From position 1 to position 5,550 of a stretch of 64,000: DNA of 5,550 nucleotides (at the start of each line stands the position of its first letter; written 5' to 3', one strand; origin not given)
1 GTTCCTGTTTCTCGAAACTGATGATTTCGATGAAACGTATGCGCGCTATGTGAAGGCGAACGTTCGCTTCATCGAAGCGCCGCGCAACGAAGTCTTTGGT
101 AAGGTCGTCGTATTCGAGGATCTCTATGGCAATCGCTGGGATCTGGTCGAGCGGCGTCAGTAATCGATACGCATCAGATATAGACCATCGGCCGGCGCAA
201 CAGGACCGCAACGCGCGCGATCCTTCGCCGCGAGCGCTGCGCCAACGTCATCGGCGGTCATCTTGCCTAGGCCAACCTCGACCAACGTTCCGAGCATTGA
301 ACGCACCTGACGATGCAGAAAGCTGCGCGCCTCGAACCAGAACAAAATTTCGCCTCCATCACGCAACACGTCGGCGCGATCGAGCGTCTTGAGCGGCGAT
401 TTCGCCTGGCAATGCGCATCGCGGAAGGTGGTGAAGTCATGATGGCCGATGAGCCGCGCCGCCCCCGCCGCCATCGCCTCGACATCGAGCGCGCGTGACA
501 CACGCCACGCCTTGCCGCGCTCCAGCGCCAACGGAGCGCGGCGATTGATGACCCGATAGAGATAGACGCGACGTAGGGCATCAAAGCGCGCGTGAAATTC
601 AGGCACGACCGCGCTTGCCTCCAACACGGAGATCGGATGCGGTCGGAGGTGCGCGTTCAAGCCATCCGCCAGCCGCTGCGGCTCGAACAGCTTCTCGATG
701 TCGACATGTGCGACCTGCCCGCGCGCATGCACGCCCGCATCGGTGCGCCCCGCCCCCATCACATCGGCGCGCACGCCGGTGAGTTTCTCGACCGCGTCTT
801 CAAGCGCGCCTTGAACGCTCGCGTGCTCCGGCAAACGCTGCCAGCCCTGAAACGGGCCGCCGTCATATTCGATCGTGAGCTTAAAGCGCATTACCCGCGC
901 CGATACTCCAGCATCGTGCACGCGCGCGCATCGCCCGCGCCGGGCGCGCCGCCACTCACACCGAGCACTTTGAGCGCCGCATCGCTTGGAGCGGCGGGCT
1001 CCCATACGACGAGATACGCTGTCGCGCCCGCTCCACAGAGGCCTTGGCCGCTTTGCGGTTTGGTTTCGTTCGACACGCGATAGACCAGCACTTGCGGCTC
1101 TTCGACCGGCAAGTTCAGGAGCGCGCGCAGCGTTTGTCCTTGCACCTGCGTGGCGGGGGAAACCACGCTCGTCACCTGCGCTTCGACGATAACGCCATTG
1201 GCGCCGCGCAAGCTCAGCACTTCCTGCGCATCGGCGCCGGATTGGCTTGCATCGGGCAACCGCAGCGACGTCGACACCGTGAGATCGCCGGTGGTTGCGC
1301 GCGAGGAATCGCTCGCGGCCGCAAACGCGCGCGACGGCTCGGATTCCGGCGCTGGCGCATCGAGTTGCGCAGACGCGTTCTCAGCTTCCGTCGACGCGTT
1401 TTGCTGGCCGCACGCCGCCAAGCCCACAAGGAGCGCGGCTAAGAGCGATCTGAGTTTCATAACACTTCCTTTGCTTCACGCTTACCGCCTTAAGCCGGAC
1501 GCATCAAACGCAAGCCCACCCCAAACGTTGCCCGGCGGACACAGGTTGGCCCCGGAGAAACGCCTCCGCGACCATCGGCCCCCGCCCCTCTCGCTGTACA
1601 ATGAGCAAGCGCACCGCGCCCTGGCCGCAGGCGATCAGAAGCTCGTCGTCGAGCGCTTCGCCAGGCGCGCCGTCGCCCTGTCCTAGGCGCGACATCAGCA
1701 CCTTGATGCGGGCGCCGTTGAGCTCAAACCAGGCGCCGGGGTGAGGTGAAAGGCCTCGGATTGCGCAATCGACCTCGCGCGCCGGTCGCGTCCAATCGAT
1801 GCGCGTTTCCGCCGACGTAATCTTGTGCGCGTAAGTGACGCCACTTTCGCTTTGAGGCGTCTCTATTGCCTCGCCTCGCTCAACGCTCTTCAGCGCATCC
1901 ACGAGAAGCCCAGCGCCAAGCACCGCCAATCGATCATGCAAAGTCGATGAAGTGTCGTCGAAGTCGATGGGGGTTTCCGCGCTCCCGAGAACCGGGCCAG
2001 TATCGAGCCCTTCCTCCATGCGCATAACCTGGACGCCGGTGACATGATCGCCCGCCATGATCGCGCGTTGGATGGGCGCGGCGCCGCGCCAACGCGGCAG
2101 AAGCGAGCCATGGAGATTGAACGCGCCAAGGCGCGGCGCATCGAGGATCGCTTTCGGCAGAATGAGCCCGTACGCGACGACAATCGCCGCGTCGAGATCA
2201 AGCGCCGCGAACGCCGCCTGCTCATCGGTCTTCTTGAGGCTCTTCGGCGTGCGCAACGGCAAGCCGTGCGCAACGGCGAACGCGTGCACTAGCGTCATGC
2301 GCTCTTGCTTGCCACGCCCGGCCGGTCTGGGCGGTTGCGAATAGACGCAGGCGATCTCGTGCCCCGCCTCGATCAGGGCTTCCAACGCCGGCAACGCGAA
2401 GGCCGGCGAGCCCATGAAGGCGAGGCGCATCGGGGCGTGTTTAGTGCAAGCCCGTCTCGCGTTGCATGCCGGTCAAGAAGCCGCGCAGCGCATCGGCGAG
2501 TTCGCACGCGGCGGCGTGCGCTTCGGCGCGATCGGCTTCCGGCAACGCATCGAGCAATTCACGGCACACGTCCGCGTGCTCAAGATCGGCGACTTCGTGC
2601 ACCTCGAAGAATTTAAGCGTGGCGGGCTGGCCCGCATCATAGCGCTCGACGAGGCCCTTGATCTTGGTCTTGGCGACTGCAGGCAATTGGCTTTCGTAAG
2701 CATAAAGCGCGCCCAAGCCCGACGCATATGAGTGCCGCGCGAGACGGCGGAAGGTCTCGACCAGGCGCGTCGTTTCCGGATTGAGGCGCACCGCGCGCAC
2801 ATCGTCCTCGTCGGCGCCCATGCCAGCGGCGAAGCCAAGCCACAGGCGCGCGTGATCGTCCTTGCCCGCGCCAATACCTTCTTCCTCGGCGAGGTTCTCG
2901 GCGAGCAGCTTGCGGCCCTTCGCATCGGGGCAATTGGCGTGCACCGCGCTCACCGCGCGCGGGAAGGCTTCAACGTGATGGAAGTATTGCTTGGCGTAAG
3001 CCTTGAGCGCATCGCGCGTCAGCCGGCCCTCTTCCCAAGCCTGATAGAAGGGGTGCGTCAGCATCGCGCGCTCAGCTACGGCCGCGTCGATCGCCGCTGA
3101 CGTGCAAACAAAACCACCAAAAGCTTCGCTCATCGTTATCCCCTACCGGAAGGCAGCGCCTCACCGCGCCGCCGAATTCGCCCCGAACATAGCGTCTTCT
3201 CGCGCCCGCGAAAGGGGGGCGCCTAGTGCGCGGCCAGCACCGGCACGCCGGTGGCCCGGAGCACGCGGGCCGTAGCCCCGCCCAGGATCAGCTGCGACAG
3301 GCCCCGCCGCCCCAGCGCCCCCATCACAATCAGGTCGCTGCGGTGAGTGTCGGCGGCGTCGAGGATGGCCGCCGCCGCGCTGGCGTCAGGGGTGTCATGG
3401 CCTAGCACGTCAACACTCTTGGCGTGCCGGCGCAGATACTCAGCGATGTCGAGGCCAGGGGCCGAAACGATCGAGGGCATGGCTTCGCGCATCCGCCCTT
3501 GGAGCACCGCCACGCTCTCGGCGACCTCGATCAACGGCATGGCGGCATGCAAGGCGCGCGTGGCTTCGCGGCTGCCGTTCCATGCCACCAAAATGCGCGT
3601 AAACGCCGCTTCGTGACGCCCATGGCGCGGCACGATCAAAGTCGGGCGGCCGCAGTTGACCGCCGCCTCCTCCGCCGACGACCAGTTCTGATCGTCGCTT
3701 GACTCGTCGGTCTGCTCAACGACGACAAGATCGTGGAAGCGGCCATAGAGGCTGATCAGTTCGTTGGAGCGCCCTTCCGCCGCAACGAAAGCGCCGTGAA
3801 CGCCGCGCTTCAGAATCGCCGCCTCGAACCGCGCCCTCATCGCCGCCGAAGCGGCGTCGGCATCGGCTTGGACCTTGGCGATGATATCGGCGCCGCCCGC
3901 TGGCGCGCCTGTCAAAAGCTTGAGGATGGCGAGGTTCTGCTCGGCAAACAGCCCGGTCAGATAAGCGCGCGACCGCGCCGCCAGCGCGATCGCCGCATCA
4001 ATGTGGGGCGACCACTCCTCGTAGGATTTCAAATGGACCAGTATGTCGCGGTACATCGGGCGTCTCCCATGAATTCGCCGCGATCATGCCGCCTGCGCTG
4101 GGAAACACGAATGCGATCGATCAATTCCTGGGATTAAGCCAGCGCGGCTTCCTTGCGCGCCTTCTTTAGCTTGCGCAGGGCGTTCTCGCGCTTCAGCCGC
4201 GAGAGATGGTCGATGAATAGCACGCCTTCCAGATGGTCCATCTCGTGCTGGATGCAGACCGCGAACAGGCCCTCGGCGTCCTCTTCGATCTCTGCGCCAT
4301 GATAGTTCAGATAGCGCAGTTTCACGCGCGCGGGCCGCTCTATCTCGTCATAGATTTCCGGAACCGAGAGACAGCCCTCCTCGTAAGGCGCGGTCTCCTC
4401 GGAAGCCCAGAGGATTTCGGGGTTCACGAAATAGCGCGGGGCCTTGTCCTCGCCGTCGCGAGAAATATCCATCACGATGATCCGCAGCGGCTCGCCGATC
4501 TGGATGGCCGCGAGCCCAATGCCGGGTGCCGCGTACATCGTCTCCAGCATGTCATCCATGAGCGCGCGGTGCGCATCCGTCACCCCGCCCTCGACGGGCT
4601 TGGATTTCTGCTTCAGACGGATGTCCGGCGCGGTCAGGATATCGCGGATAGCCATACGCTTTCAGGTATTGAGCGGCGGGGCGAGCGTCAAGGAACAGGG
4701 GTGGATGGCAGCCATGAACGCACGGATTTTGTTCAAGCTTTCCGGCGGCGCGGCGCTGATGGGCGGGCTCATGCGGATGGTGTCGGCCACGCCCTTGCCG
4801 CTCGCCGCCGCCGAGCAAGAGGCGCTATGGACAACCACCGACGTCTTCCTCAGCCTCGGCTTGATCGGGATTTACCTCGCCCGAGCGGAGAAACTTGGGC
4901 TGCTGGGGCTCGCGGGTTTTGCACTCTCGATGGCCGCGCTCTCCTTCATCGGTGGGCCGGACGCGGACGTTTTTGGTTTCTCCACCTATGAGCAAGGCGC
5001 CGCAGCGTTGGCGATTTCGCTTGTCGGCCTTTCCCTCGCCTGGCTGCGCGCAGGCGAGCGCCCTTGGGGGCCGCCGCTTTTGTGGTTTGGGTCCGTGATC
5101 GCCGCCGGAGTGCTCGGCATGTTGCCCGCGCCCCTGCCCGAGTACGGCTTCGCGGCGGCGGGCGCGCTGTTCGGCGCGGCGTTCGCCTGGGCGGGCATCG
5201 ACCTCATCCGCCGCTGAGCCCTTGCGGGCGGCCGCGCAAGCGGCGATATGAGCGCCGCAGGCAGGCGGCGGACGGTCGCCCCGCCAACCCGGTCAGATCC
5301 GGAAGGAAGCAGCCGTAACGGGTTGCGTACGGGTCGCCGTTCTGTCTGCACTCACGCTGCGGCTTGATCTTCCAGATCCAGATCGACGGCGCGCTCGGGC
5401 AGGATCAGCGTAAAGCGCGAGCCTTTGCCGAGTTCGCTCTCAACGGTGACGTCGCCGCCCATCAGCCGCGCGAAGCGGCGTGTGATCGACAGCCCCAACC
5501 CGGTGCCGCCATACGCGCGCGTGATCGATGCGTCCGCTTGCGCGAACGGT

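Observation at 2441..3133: CADD-type self-sacrificing pABA synthase candidate embedded directly upstream of fmt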

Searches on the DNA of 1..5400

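Call 64: search_rna_families(source=window, start=1, end=5400, threshold=evalue, max_evalue=1)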
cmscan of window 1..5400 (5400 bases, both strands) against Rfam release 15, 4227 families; matches with E-value up to 1: 3.
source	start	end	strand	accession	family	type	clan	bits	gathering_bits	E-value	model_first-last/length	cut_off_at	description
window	5256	5353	+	RF00169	Bacteria_small_SRP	Gene;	CL00003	59.3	40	1.4e-11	1-97/97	no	Bacterial small signal recognition particle RNA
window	3539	3673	+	RF02883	BcKCsr2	Gene; sRNA;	-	29.6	40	0.00078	1-129/129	no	Burkholderia sRNA 2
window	3345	3414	-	RF02791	CcsR1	Gene; sRNA;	-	18.7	65.3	0.46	1-83/83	no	Conserved CCUCCUCCC motif stress-induced RNA 1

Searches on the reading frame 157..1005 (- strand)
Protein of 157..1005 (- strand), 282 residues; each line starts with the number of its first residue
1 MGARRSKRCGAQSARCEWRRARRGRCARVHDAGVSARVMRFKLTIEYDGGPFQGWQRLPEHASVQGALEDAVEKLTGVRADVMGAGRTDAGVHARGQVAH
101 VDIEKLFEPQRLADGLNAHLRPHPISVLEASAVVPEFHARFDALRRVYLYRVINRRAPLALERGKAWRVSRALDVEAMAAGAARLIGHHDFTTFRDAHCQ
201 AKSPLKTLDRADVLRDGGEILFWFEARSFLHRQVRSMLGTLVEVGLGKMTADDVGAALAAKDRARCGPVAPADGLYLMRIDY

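Call 3: search_protein_families(library=pfam, proteins=[window:157-1005:-], max_evalue=0.01)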
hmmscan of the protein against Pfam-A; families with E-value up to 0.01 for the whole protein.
window:157-1005:- (282 aa): 1 family
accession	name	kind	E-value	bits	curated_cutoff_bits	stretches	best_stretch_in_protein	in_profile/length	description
PF01416.25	PseudoU_synth_1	-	1.5e-37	128.8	23.3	2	182-282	2-107/108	tRNA pseudouridine synthase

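Call 4: search_protein_families(library=ncbifam, proteins=[window:157-1005:-], max_evalue=0.01)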
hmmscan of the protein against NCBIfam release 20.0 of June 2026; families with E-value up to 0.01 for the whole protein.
window:157-1005:- (282 aa): 2 families
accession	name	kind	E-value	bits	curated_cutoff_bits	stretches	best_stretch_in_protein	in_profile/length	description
TIGR00071.1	hisT_truA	equivalog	4.8e-54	183.5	142.85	1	40-277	2-228/228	tRNA pseudouridine(38-40) synthase TruA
NF000622.1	PRK00021.3-3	equivalog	2e-26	93.1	308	1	45-282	5-227/265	tRNA pseudouridine(38-40) synthase TruA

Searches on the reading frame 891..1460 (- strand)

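Call 3: search_protein_families(library=pfam, proteins=[window:891-1460:-], max_evalue=0.01)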
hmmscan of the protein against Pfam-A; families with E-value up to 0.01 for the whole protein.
window:891-1460:- (189 aa): 0 families

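Call 4: search_protein_families(library=ncbifam, proteins=[window:891-1460:-], max_evalue=0.01)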
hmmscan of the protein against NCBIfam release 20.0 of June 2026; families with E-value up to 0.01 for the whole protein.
window:891-1460:- (189 aa): 2 families
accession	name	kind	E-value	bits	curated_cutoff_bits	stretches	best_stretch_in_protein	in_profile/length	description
NF053532.1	lipo_SCO4651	subfamily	9.2e-06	25.5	65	1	8-101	10-95/277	SCO4651 family lipoprotein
NF047847.2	SS_mature_LptM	equivalog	0.0085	16.2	27.7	0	1-19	1-22/31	LPS translocon maturation chaperone LptM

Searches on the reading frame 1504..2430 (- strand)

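Call 3: search_protein_families(library=pfam, proteins=[window:1504-2430:-], max_evalue=0.01)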
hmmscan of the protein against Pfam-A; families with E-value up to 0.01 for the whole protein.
window:1504-2430:- (308 aa): 2 families
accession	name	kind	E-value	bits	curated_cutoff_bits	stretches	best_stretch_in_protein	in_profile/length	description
PF00551.24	Formyl_trans_N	-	9.1e-41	140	26.1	1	1-180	1-181/181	Formyl transferase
PF02911.23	Formyl_trans_C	-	1.4e-23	83.4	21.1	1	203-295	1-99/100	Formyl transferase, C-terminal domain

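Call 4: search_protein_families(library=ncbifam, proteins=[window:1504-2430:-], max_evalue=0.01)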
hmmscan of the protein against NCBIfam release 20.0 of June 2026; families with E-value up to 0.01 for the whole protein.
window:1504-2430:- (308 aa): 7 families
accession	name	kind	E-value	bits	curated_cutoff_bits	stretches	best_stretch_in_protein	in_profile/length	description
TIGR00460.1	fmt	equivalog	6.9e-79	265.2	201.5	1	1-298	1-307/315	methionyl-tRNA formyltransferase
NF005998.1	PRK08125.1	equivalog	1.1e-42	146.4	777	1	15-282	15-283/649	bifunctional UDP-4-amino-4-deoxy-L-arabinose formyltransferase/UDP-glucuronic acid oxidase ArnA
NF005414.0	PRK06988.1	equivalog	8.5e-41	139.9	316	1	16-280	18-287/311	formyltransferase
TIGR00639.1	PurN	equivalog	3.4e-15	56.1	150.1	1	74-185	75-186/192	phosphoribosylglycinamide formyltransferase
NF004684.0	PRK06027.1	subfamily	1.1e-07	31.9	223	1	66-165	150-252/286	formyltetrahydrofolate deformylase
TIGR00655.1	PurU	equivalog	3.3e-07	30.2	285.95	1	60-165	139-247/280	formyltetrahydrofolate deformylase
NF005755.0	PRK07579.1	equivalog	0.00062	19.6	238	1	92-196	79-181/245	dTDP-4-amino-4,6-dideoxyglucose formyltransferase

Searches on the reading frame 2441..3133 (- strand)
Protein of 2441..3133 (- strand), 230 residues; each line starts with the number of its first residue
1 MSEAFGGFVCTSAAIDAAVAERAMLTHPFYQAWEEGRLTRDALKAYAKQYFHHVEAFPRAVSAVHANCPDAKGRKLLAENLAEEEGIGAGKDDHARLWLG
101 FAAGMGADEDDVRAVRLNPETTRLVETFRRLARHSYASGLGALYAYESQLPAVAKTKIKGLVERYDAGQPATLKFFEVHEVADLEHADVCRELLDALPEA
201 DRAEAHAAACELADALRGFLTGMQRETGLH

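Call 3: search_protein_families(library=pfam, proteins=[window:2441-3133:-], max_evalue=0.01)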
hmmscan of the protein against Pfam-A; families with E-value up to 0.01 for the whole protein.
window:2441-3133:- (230 aa): 2 families
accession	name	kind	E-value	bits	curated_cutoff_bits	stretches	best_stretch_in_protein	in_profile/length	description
PF14518.11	Haem_oxygenas_2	-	1.6e-28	100.2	28.9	1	45-209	2-169/177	Iron-containing redox enzyme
PF03070.21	TENA_THI-4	-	1e-21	78.1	22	1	22-187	11-166/210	TENA/THI-4/PQQC family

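Call 4: search_protein_families(library=ncbifam, proteins=[window:2441-3133:-], max_evalue=0.01)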
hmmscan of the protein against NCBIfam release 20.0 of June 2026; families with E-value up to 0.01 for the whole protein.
window:2441-3133:- (230 aa): 4 families
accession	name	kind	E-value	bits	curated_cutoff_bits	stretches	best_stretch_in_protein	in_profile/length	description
TIGR04305.1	fol_rel_CADD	subfamily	5.5e-75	251.6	200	1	14-224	4-211/212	CADD family putative folate metabolism protein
TIGR02111.1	PQQ_syn_pqqC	equivalog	3.7e-13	49.4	240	1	15-178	10-173/239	pyrroloquinoline-quinone synthase PqqC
NF042919.1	ChlAlygly_Syn_BesC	equivalog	7.4e-06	25.6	500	1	17-224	45-250/257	4-chloro-allylglycine synthase BesC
NF011301.0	PRK14713.1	equivalog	0.0037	16.1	512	1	17-80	330-393/534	bifunctional hydroxymethylpyrimidine kinase/phosphomethylpyrimidine kinase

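Call 5: search_solved_structures(query=window:2441-3133:-, max_evalue=1, show_alignments=3)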
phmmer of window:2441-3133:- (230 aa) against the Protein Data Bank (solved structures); distinct sequences matched with E-value up to 1: 15.
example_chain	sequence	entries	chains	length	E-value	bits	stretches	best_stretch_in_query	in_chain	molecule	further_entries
1rcw_A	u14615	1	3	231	4.5e-42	147.6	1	14-222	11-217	CT610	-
8va9_A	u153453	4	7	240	5.8e-42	147.2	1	14-221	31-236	4-aminobenzoate synthase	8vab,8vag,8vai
9pj4_A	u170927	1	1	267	1.3e-39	139.5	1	14-224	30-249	4-aminobenzoate synthase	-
5vrc_A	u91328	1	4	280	6.8e-11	45.6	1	17-192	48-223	Bifunctional coenzyme PQQ synthesis protein C/D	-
5vrd_D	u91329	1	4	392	1.5e-10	44.5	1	17-192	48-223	Bifunctional coenzyme PQQ synthesis protein C/D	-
3hml_A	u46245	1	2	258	6.9e-10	42.3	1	25-157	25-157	Pyrroloquinoline-quinone synthase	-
3hlx_A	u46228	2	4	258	9.5e-10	41.9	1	25-136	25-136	Pyrroloquinoline-quinone synthase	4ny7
3hnh_A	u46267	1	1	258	1.2e-09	41.6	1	25-135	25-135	Pyrroloquinoline-quinone synthase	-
1otw_A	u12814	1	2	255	5.7e-09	39.4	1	25-136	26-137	Coenzyme PQQ synthesis protein C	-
1otv_A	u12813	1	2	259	5.8e-09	39.3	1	25-136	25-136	Coenzyme PQQ synthesis protein C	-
7twa_A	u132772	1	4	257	0.00043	23.4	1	17-191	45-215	4-chloro-allylglycine synthase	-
3dde_A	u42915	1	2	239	0.0036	20.4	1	23-197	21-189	TENA/THI-4 protein, Domain of Unknown Function with a Heme Oxygenase-like Fold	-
3bjd_A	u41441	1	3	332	0.018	18.1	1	16-162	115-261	Putative 3-oxoacyl-(acyl-carrier-protein) synthase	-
8w1q_A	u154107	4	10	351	0.021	17.9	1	16-162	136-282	Pyrroloquinoline quinone (Coenzyme PQQ) biosynthesis protein C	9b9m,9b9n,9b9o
4lqx_A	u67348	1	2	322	0.53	13.3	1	27-147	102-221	TENA/THI-4 domain-containing protein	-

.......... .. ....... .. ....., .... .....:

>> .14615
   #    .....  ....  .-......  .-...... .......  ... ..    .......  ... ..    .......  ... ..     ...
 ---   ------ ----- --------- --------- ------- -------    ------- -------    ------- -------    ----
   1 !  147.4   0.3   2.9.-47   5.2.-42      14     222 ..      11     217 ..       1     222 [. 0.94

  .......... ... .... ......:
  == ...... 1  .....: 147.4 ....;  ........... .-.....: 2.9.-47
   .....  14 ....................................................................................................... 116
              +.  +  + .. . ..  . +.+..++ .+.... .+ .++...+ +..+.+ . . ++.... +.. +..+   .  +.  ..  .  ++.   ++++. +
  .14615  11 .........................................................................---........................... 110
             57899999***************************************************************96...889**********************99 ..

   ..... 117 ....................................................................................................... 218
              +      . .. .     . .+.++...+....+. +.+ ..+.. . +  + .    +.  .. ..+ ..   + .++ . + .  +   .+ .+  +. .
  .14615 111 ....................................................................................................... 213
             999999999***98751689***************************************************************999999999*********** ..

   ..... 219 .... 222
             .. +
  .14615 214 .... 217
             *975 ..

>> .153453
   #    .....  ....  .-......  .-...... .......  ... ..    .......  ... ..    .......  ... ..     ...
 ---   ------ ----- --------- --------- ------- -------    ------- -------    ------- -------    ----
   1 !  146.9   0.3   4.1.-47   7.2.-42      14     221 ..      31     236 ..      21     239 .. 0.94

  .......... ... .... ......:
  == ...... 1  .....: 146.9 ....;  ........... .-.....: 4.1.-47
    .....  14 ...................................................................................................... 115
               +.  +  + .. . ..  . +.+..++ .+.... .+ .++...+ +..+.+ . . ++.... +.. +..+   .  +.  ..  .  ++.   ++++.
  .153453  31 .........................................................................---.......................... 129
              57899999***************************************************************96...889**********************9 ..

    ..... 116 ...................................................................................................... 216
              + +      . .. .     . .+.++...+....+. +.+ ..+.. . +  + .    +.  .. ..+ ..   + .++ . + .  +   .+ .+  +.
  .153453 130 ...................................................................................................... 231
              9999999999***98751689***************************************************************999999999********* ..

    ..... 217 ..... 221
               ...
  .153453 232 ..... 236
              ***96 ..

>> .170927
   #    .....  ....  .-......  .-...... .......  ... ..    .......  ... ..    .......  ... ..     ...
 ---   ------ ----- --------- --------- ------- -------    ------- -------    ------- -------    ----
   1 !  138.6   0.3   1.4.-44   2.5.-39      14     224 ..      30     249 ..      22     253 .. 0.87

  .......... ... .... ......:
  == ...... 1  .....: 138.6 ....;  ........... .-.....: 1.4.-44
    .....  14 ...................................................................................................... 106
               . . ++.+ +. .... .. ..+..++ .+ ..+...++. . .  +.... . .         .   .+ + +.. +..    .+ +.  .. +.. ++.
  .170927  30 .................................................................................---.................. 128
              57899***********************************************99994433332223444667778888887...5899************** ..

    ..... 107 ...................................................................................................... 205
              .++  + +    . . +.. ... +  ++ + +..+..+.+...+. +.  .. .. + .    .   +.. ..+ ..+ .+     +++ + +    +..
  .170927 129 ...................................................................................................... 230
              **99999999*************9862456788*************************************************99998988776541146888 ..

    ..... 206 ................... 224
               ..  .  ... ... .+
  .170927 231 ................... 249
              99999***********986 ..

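Call 14: find_homologous_proteins(query=window:2441-3133:-)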
Query window:2441-3133:- (230 aa): 3464 proteins with E <= 0.001 among 6669 candidates; the best 120 are listed.
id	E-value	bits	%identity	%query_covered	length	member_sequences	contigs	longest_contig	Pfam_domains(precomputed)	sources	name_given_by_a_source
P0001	5.9e-134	463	91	100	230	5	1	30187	PF03070.22,PF14518.12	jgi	jgi:pyrroloquinoline-quinone synthase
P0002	8.6e-133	459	100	90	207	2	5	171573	PF03070.22,PF14518.12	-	-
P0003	3.2e-132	457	89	100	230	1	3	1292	PF03070.22,PF14518.12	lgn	-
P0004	2.0e-131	454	88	100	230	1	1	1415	PF03070.22,PF14518.12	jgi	jgi:pyrroloquinoline-quinone synthase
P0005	3.3e-131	454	88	100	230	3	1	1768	PF03070.22,PF14518.12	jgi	jgi:pyrroloquinoline-quinone synthase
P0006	3.1e-130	451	87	100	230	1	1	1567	PF03070.22,PF14518.12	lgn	-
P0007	4.4e-130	450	86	100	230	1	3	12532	PF03070.22,PF14518.12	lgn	-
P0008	7.0e-130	449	87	100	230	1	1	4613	PF03070.22,PF14518.12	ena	-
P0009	4.6e-129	447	85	100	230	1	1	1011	PF03070.22,PF14518.12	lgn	-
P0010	5.5e-129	447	86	100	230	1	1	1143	PF03070.22,PF14518.12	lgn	-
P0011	5.7e-129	446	87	100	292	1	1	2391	PF03070.22,PF14518.12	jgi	jgi:pyrroloquinoline-quinone synthase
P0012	1.9e-128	445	85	100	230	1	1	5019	PF03070.22,PF14518.12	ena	-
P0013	2.6e-128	444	87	100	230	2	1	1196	PF03070.22,PF14518.12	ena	-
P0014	8.0e-128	443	85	100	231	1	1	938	PF03070.22,PF14518.12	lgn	-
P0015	8.8e-128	443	85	100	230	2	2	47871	PF03070.22,PF14518.12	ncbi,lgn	ncbi:MAG: CADD family putative folate metabolism protein [Terricaulis sp.]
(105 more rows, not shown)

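Call 47: search_protein_representatives(protein=window:2441-3133:-)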
Query: 230 residues. Proteins with E-value up to 0.001 (for the whole library): 1906; up to 1e-10: 813; up to 1e-30: 137. The best 150 are listed.
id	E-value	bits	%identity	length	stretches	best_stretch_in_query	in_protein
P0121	5.7e-67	242.1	55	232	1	11-227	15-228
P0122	1.2e-59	218.1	70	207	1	10-157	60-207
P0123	3.9e-56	206.7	67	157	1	76-228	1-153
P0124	3.0e-55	203.8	55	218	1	35-223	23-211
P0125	7.1e-55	202.6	47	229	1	12-225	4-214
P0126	9.5e-55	202.1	69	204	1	9-145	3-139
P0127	5.0e-54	199.8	46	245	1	15-227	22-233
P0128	1.9e-53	197.9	48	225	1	23-227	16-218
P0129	6.1e-53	196.2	49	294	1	19-223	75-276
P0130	4.5e-52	193.4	48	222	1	12-229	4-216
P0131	8.7e-52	192.4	70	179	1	10-137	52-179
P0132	1.1e-49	185.5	46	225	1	20-226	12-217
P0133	1.1e-48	182.3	45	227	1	11-226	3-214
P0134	1.6e-48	181.8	48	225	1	19-223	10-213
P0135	7.3e-48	179.6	47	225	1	17-221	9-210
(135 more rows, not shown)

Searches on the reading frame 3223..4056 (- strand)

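Call 3: search_protein_families(library=pfam, proteins=[window:3223-4056:-], max_evalue=0.01)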
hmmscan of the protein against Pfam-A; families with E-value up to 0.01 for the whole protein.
window:3223-4056:- (277 aa): 1 family
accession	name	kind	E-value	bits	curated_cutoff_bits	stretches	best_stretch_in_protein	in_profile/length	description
PF00582.32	Usp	-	1e-11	46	24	1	152-275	2-139/141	Universal stress protein family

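Call 4: search_protein_families(library=ncbifam, proteins=[window:3223-4056:-], max_evalue=0.01)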
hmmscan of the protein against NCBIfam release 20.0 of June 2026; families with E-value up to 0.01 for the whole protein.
window:3223-4056:- (277 aa): 1 family
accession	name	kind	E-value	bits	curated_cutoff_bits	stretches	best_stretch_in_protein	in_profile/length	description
NF008380.0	PRK11175.1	equivalog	0.00018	20.6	227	1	231-268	254-291/313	universal stress protein UspE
